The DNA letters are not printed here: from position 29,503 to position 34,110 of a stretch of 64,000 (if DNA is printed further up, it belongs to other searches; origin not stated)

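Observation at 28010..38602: Sensor kinase + sigma-54 NtrC-type regulator, then a sigma-54 promoter driving CheY-like regulator / OmpB-like giant multicopper oxidase / two FkpA chaperones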

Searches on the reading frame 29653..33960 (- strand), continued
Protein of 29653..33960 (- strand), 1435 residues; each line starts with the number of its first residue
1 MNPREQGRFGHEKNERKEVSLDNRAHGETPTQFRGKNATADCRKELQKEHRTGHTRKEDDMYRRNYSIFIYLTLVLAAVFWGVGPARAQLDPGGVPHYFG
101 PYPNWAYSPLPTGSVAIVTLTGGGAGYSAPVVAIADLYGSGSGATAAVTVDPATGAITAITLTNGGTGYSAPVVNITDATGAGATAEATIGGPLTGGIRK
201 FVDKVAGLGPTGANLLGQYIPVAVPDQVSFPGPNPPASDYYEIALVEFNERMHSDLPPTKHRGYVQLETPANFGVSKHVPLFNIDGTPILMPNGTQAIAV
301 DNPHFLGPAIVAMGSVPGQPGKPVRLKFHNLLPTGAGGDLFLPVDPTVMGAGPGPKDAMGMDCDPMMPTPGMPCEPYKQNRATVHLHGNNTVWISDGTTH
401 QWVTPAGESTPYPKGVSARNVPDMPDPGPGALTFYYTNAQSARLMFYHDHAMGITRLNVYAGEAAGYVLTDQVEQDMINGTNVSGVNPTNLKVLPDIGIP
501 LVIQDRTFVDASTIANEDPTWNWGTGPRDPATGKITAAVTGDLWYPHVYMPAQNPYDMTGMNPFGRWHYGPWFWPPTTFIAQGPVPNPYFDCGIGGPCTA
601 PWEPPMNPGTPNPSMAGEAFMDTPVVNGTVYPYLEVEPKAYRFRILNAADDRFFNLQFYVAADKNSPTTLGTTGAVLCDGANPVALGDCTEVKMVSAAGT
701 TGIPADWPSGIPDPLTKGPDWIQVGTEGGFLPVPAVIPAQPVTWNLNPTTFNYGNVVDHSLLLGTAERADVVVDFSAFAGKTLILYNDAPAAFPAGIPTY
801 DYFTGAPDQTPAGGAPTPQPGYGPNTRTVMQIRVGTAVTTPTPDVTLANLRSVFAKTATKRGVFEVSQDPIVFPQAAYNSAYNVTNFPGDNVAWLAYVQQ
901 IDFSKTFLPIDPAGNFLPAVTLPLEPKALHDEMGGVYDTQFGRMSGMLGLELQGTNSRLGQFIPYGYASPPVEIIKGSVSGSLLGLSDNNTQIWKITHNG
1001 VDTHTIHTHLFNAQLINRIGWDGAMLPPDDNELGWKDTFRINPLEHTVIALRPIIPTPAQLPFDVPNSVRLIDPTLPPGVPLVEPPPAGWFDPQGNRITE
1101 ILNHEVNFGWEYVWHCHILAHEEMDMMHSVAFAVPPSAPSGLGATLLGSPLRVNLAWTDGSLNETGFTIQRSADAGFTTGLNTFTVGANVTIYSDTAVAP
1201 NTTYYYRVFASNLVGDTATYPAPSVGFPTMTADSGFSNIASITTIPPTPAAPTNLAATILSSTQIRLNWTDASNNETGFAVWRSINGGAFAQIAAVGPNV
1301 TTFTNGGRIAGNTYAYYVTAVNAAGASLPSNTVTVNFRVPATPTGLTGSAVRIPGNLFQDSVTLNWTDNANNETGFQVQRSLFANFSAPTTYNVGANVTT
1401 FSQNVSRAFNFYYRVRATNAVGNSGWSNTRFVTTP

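Call 17: find_encoding_contigs(protein=P0007, flank=10000, max_places=3)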
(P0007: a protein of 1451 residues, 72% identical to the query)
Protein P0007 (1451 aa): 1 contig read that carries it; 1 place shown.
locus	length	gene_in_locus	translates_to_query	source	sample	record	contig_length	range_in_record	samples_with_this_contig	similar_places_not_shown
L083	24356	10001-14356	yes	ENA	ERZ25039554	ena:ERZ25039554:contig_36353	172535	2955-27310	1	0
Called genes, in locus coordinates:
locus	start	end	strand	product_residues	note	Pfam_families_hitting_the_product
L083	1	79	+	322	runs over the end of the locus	PF00990:GGDEF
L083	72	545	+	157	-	PF01327:Pep_deformylase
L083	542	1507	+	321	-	PF00551:Formyl_trans_N, PF02911:Formyl_trans_C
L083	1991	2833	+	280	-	PF01189:Methyltr_RsmB-F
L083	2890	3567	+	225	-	PF00834:Ribul_P_3_epim, PF00215:OMPdecase (weak)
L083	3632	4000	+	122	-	PF01925:TauE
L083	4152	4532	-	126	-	-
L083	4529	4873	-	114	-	PF14346:DUF4398 (weak)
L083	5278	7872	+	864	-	PF17159:MASE3, PF01590:GAF (faint), PF13185:GAF_2 (faint), PF13188:PAS_8 (weak), PF00512:HisKA, PF02518:HATPase_c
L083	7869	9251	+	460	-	PF00072:Response_reg, PF00158:Sigma54_activat, PF01078:Mg_chelatase (faint), PF14532:Sigma54_activ_2, PF07728:AAA_5 (weak), PF25601:AAA_lid_14, PF02954:HTH_8 (weak)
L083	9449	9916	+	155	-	PF00072:Response_reg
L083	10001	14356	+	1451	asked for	PF07731:Cu-oxidase_2 (faint)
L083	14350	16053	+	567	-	PF05157:MshEN, PF00437:T2SSE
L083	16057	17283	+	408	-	PF28597:T2SSF_N, PF00482:T2SSF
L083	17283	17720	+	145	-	-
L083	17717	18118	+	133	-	PF07963:N_methyl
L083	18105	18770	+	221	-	PF07963:N_methyl (weak)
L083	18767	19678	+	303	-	PF21687:T2SSK_1st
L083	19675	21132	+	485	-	PF05137:PilN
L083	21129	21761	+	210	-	PF10741:T2SSM_b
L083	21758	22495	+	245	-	-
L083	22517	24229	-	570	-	PF00034:Cytochrom_C (weak), PF13458:Peripla_BP_6 (weak)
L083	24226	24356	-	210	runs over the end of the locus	PF02630:SCO1-SenC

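Call 20: find_related_loci(query=window:29653-33780:-, collection=metagenome_contigs, flank=10000)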
Query window:29653-33780:- (1375 aa) in metagenome_contigs; peptide patterns used: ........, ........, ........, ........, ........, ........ (x = any residue, [..] = any of these).
590 stretches matched a pattern; 570 encode a relative of the query (tblastn E <= 1e-3); the best 80 are kept; 80 distinct loci.
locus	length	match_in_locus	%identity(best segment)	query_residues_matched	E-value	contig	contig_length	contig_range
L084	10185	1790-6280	76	1-1375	0e+0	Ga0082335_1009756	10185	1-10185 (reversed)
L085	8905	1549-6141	63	1-1368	0e+0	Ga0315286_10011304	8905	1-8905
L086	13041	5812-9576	68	32-1371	0e+0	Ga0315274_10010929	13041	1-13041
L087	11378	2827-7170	63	1-1371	0e+0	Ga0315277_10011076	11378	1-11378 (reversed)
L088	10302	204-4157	65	1-1368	0e+0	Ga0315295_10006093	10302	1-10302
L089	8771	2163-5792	67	1-1363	0e+0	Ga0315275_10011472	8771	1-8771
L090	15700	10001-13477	67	11-1364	0e+0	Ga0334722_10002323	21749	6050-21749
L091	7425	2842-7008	61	1-1368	0e+0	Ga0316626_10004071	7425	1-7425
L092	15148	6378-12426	64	22-1368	0e+0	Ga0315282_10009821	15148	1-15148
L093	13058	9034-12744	65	28-1368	0e+0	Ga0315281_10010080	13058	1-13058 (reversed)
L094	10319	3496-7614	61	22-1368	0e+0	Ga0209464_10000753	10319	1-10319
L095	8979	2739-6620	64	31-1368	0e+0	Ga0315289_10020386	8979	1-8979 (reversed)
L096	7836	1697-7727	63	22-1368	0e+0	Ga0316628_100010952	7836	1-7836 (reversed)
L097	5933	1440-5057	64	35-1375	0e+0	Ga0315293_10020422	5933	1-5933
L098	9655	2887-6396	67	22-1363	0e+0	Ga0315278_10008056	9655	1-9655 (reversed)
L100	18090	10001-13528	64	35-1375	0e+0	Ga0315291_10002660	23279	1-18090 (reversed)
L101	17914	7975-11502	64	35-1375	0e+0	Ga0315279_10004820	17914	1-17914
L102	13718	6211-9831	64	35-1375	0e+0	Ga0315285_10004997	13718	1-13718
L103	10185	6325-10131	64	37-1375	0e+0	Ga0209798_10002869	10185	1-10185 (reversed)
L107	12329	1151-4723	63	35-1375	0e+0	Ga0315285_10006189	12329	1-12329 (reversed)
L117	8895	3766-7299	63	35-1375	0e+0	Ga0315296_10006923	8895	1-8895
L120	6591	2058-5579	63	35-1375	0e+0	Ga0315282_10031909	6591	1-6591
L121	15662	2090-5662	64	35-1375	0e+0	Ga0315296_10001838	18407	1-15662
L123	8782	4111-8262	56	21-1375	0e+0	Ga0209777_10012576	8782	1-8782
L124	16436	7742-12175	55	3-1368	0e+0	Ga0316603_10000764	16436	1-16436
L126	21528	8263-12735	54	1-1368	0e+0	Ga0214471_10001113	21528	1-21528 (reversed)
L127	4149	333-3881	59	138-1375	0e+0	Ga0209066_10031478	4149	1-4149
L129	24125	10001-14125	55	32-1370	0e+0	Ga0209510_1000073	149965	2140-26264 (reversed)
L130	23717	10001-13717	56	28-1375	0e+0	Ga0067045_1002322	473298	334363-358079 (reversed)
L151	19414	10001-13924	54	28-1375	0e+0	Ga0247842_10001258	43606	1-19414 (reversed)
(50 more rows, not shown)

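Call 24: search_protein_families(library=pfam, proteins=[L016:14699-15343:-, L026:1855-2583:-, L002:17651-19267:-, L003:16666-18111:+, L003:13253-16534:-, L151:6438-7673:+, L062:22000-23187:+, L095:7494-8831:+, L087:7387-8160:+, L002:14367-17714:+], max_evalue=0.001)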
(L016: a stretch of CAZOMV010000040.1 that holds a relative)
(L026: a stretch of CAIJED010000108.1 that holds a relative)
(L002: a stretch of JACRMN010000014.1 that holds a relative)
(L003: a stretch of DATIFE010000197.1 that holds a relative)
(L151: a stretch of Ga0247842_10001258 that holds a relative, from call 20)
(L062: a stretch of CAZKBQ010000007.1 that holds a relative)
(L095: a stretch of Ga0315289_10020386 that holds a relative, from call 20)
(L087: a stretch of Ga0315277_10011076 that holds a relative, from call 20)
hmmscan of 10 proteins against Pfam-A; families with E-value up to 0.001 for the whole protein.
L016:14699-15343:- (215 aa): 6 families
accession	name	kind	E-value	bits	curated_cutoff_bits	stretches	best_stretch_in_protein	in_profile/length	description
PF00072.30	Response_reg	-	2.6e-29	102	30.2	1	5-117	1-111/111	Response regulator receiver domain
PF00196.25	GerE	-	4.3e-21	74.7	23.5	1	150-205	2-57/57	Bacterial regulatory proteins, luxR family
PF08281.18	Sigma70_r4_2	-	2.1e-07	30.9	25.7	1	149-193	9-54/54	Sigma-70, region 4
PF04545.22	Sigma70_r4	-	4.4e-06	26.5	24.1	1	148-193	2-48/50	Sigma-70, region 4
PF13384.12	HTH_23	-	8.5e-05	22.7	24.6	1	156-183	8-35/50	Homeodomain-like domain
PF13518.12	HTH_28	-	0.00047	20.6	25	0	157-183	4-30/52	Helix-turn-helix domain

L026:1855-2583:- (243 aa): 4 families
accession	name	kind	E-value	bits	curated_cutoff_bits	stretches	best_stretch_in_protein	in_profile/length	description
PF00005.33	ABC_tran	-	3.5e-33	115.5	25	1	22-168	2-136/137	ABC transporter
PF13304.12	AAA_21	-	9.3e-08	32.9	27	1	137-202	234-302/304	AAA domain, putative AbiEii toxin, Type IV TA system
PF13555.12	AAA_29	-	0.00028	21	27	1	22-59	13-50/61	P-loop containing region of AAA domain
PF13401.12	AAA_22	-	0.00086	20.1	27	0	32-169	6-95/130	AAA domain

L002:17651-19267:- (539 aa): 4 families
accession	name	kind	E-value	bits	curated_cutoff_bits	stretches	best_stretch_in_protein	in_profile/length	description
PF16576.10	HlyD_D23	-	1.4e-52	178.5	30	1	190-399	4-214/214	Barrel-sandwich domain of CusB or HlyD membrane-fusion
PF04945.19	YHS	-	3.6e-14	52.9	30.3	1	490-538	2-46/47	YHS domain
PF13437.12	HlyD_3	-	4.8e-14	53.4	22.2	1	297-396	2-106/106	HlyD family secretion protein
PF19335.5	HMBD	-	1.2e-11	44.8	23.6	1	122-147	3-28/28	Heavy metal binding domain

L003:16666-18111:+ (482 aa): 0 families

L003:13253-16534:- (1094 aa): 1 family
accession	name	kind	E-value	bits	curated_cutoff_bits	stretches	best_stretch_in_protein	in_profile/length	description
PF00873.25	ACR_tran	-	2.2e-207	691.5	28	2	6-651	2-627/1021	AcrB/AcrD/AcrF family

L151:6438-7673:+ (412 aa): 1 family
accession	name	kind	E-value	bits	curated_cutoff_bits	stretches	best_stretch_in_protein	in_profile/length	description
PF02687.27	FtsX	-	2.1e-17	63.7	25.5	1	284-406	2-120/120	FtsX-like permease C-terminal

L062:22000-23187:+ (396 aa): 3 families
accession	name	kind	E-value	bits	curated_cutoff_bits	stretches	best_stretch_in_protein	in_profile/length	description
PF00072.30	Response_reg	-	4.4e-29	101.3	30.2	1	38-149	1-110/111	Response regulator receiver domain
PF02518.31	HATPase_c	-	3.3e-22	79.5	26.4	1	290-395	6-109/111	Histidine kinase-, DNA gyrase B-, and HSP90-like ATPase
PF00512.31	HisKA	-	1.9e-09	37.9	26.9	1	177-238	3-61/66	His Kinase A (phospho-acceptor) domain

L095:7494-8831:+ (446 aa): 2 families
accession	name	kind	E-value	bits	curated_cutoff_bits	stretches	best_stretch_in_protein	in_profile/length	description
PF01839.29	FG-GAP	-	1.6e-36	124.1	22.1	4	165-204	1-37/37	FG-GAP repeat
PF13517.12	FG-GAP_3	-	7.2e-14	52.6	26.9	2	173-244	1-60/61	FG-GAP-like repeat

L087:7387-8160:+ (258 aa): 0 families

L002:14367-17714:+ (1116 aa): 0 families

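Call 40: search_protein_families(library=pfam, proteins=[L061:2495-4150:+, L061:4166-5236:+, L061:5428-7077:-, L061:7276-8532:+, L061:8599-9201:-, L061:14065-16512:-, L061:16730-19510:-, L070:7027-8445:-, L070:8423-9097:-, L070:14008-15525:+], max_evalue=0.0001)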
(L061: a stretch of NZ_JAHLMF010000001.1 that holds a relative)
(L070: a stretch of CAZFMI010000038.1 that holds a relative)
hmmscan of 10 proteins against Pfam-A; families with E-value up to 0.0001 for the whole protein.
L061:2495-4150:+ (552 aa): 2 families
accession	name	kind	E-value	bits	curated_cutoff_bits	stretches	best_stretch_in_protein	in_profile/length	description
PF00437.27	T2SSE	-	7.7e-24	84.5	24.9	1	177-540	11-362/370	Type II/IV secretion system protein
PF05157.20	MshEN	-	6.3e-16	58.6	23.1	1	62-147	1-87/90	MshEN domain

L061:4166-5236:+ (357 aa): 3 families
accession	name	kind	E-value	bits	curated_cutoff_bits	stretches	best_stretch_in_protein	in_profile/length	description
PF00437.27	T2SSE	-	3.5e-47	161.3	24.9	1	79-280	91-288/370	Type II/IV secretion system protein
PF13555.12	AAA_29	-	6.7e-06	26.2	27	1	122-150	20-48/61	P-loop containing region of AAA domain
PF04851.21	ResIII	-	8.7e-05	22.9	22.5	0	122-247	21-152/164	Type III restriction enzyme, res subunit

L061:5428-7077:- (550 aa): 4 families
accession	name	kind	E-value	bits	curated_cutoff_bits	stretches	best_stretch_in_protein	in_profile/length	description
PF00015.26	MCPsignal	-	9.3e-47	159.5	34.6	1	334-516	3-171/172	Methyl-accepting chemotaxis protein (MCP) signalling domain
PF00672.30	HAMP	-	7.4e-13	49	25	1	219-270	2-53/53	HAMP domain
PF12729.13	4HB_MCP_1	-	6e-08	32.9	27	1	5-195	1-175/181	Four helix bundle sensory module for signal transduction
PF02203.21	TarH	-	2.4e-05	24.8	25.2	1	2-66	1-63/177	Tar ligand binding domain homologue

L061:7276-8532:+ (419 aa): 4 families
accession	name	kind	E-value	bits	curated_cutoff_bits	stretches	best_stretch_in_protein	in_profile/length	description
PF00155.27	Aminotran_1_2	-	2.4e-46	159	19.7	1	63-414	3-361/361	Aminotransferase class I and II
PF01212.27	Beta_elim_lyase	-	9.8e-06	25.5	27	1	137-261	62-194/288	Beta-eliminating lyase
PF01053.26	Cys_Met_Meta_PP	-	1.4e-05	24.3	27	1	133-239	78-178/381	Cys/Met metabolism PLP-dependent enzyme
PF01041.23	DegT_DnrJ_EryC1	-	2e-05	24.4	19.8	1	131-234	48-145/360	DegT/DnrJ/EryC1/StrS aminotransferase family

L061:8599-9201:- (201 aa): 1 family
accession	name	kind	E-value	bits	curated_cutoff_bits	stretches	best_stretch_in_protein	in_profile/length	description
PF03923.18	Lipoprotein_16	-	1.4e-31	109.8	25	1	34-195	1-158/159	Uncharacterized lipoprotein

L061:14065-16512:- (816 aa): 2 families
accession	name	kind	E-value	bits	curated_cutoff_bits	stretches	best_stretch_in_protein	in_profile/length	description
PF00015.26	MCPsignal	-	4e-42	144.4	34.6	1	623-782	12-171/172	Methyl-accepting chemotaxis protein (MCP) signalling domain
PF00672.30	HAMP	-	1.1e-11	45.3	25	1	484-536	1-53/53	HAMP domain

L061:16730-19510:- (927 aa): 1 family
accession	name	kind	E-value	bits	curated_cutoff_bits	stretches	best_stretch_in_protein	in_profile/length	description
PF00311.23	PEPcase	-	1.4e-220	735.2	22.4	1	48-927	45-919/919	Phosphoenolpyruvate carboxylase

L070:7027-8445:- (473 aa): 4 families
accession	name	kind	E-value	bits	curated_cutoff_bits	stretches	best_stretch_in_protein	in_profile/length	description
PF02518.31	HATPase_c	-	1.3e-27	96.9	26.4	1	356-466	2-109/111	Histidine kinase-, DNA gyrase B-, and HSP90-like ATPase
PF00512.31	HisKA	-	2.1e-15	56.9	26.9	1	250-314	2-65/66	His Kinase A (phospho-acceptor) domain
PF00672.30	HAMP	-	2.5e-07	31.3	25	1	192-245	1-53/53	HAMP domain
PF13581.12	HATPase_c_2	-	3.3e-05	24.3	27.4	1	363-461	35-124/127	Histidine kinase-like ATPase domain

L070:8423-9097:- (225 aa): 2 families
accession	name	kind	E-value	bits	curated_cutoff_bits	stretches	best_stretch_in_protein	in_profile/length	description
PF00072.30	Response_reg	-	1.8e-28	99.4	30.2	1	3-113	1-111/111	Response regulator receiver domain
PF00486.34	Trans_reg_C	-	1.7e-25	89.3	26.2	1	145-220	1-77/77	Transcriptional regulatory protein, C terminal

L070:14008-15525:+ (506 aa): 1 family
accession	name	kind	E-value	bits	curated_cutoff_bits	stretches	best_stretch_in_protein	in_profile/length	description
PF03150.19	CCP_MauG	-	1.1e-32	114.2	25.6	1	90-268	4-145/149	Di-haem cytochrome c peroxidase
